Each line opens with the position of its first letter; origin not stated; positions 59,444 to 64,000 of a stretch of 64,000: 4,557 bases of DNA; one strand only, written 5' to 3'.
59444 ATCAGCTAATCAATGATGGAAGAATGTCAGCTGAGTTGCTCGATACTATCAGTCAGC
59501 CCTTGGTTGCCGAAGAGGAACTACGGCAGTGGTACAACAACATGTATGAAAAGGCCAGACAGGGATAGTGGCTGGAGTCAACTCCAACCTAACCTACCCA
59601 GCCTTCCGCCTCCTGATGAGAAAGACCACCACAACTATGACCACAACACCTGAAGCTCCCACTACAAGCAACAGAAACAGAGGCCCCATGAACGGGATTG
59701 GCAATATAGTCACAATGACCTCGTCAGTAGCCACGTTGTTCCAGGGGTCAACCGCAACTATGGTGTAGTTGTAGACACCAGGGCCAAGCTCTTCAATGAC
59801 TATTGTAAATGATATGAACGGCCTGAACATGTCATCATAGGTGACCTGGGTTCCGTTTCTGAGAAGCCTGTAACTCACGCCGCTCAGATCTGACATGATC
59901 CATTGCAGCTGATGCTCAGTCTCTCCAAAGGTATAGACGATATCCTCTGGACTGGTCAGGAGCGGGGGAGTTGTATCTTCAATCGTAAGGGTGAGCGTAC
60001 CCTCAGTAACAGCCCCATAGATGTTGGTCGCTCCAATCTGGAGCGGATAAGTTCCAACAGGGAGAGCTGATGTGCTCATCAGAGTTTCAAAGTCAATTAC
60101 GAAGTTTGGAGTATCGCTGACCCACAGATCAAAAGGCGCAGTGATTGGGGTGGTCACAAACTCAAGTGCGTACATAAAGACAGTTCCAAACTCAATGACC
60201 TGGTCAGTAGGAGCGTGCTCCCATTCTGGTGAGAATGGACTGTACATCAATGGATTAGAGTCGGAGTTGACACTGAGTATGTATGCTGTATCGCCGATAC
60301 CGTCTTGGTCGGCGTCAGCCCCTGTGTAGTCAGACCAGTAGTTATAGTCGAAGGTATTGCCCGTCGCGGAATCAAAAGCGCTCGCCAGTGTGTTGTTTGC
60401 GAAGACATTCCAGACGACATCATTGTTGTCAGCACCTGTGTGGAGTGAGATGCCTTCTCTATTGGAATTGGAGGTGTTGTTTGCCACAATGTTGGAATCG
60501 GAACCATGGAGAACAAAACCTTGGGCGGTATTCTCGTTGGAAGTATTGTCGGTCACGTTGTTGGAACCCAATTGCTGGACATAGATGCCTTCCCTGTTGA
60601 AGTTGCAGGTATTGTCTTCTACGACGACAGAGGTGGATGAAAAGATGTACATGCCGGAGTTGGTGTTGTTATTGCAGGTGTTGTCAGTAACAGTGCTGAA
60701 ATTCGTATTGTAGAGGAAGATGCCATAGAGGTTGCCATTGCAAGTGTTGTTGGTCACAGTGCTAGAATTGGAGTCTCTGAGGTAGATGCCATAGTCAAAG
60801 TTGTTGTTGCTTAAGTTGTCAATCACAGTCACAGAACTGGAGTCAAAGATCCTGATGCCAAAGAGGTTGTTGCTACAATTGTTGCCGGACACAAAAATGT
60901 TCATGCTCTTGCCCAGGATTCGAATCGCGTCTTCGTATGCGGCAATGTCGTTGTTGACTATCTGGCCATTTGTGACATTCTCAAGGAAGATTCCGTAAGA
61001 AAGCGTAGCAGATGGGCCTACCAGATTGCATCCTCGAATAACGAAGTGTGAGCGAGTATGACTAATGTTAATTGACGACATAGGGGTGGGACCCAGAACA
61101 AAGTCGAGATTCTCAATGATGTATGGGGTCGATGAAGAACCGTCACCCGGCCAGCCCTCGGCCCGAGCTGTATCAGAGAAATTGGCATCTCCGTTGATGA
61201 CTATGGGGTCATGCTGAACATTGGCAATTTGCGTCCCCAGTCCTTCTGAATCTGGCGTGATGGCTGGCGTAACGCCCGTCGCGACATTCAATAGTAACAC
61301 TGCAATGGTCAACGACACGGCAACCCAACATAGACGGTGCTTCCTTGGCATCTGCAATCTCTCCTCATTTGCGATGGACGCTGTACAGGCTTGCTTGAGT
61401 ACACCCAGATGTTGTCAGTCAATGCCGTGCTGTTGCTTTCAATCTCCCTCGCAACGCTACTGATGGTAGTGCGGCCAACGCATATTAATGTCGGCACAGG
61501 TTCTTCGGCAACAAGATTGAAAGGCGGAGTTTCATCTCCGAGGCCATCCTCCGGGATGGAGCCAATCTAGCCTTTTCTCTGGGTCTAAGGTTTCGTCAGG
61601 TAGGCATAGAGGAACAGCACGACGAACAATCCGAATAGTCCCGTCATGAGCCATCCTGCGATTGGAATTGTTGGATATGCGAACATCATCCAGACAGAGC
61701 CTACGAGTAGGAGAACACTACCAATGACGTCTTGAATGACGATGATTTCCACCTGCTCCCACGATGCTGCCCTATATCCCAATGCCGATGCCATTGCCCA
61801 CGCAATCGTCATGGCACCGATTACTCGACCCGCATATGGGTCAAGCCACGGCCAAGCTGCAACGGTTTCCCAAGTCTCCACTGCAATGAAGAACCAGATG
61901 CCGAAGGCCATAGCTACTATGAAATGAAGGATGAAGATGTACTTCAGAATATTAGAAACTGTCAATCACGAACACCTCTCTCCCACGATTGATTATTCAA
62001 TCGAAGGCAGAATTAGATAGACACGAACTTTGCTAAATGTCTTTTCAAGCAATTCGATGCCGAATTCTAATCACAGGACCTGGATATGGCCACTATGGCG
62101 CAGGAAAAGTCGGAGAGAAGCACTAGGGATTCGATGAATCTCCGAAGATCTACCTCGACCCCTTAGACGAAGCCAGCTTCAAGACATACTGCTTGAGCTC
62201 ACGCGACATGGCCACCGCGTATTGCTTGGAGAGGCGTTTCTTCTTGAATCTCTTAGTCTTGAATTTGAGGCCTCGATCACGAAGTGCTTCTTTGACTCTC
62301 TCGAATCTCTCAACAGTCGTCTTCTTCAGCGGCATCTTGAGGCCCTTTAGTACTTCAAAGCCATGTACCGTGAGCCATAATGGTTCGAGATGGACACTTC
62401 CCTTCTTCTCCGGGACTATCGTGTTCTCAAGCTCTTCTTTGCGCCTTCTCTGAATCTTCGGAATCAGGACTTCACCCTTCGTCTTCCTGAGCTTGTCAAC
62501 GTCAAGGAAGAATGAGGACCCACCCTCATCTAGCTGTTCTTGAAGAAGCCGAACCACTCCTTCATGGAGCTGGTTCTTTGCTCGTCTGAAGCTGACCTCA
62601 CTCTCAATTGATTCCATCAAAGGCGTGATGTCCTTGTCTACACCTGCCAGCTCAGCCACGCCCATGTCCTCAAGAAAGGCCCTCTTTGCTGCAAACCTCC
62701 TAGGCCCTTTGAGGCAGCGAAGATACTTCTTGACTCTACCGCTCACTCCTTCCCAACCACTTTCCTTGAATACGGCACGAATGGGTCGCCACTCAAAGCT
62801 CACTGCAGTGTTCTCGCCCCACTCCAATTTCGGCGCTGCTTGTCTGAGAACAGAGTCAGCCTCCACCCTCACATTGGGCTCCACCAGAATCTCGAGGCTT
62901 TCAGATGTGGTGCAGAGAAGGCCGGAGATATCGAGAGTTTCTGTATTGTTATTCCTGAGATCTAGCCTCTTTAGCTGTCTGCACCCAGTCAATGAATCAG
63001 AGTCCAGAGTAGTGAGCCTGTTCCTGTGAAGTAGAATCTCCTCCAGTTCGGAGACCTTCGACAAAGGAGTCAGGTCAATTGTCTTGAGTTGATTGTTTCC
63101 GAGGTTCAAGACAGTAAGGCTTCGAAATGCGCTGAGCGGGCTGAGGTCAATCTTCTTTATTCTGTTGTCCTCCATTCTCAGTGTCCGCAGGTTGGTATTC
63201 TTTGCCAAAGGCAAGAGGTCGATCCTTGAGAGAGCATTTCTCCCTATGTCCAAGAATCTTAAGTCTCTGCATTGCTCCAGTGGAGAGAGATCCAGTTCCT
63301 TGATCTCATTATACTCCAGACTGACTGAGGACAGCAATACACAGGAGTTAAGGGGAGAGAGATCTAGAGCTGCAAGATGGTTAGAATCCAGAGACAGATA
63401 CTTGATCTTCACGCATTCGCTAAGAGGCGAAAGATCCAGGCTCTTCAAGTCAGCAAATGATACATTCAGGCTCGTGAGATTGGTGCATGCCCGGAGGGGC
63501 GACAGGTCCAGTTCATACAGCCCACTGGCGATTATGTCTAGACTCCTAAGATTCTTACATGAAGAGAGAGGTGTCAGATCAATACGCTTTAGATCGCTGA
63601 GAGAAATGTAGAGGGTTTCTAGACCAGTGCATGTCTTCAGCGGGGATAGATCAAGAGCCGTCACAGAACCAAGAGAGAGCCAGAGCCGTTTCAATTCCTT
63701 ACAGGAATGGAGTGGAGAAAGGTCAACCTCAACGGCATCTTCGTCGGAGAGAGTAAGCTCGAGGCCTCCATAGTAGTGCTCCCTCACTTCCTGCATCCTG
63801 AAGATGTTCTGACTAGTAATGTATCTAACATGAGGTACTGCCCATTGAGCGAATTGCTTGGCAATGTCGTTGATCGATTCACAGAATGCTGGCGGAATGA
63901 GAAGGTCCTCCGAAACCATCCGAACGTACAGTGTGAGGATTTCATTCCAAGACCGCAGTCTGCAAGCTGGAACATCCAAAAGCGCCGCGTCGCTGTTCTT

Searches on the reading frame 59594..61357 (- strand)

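Call 31: search_protein_families(library=pfam, proteins=[window:59594-61357:-], max_evalue=0.01)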
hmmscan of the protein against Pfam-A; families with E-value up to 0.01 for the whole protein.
window:59594-61357:- (587 aa): 2 families
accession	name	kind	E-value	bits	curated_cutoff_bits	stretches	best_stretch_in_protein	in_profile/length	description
PF05048.19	NosD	-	1.6e-29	103.4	23.6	2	208-346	58-212/212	Periplasmic copper-binding protein (NosD)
PF13229.12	Beta_helix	-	2.9e-26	92.4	25.9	2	98-250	5-157/158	Right handed beta helix region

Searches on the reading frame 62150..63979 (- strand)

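Call 31: search_protein_families(library=pfam, proteins=[window:62150-63979:-], max_evalue=0.01)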
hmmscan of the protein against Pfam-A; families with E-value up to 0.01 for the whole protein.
window:62150-63979:- (609 aa): 6 families
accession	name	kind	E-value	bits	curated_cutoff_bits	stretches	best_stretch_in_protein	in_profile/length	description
PF12799.13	LRR_4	-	9.3e-24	83.4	27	2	262-303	1-42/44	Leucine Rich repeats (2 copies)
PF13855.12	LRR_8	-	2.1e-21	75.9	27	4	262-317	1-56/61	Leucine rich repeat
PF13306.12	LRR_5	-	3.9e-10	40.1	27.7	1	260-347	32-114/127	BspA type Leucine rich repeat region (6 copies)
PF23952.1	LRR_EndoS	-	6.4e-06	26.8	27.9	0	86-149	51-113/116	Endo-beta-N-acetylglucosaminidase EndoS LRR domain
PF14580.12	LRR_9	-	0.00023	21.2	30.5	1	244-327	48-130/175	Leucine-rich repeat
PF13516.12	LRR_6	-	0.00039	20.7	23.4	0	165-185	2-22/24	Leucine Rich repeat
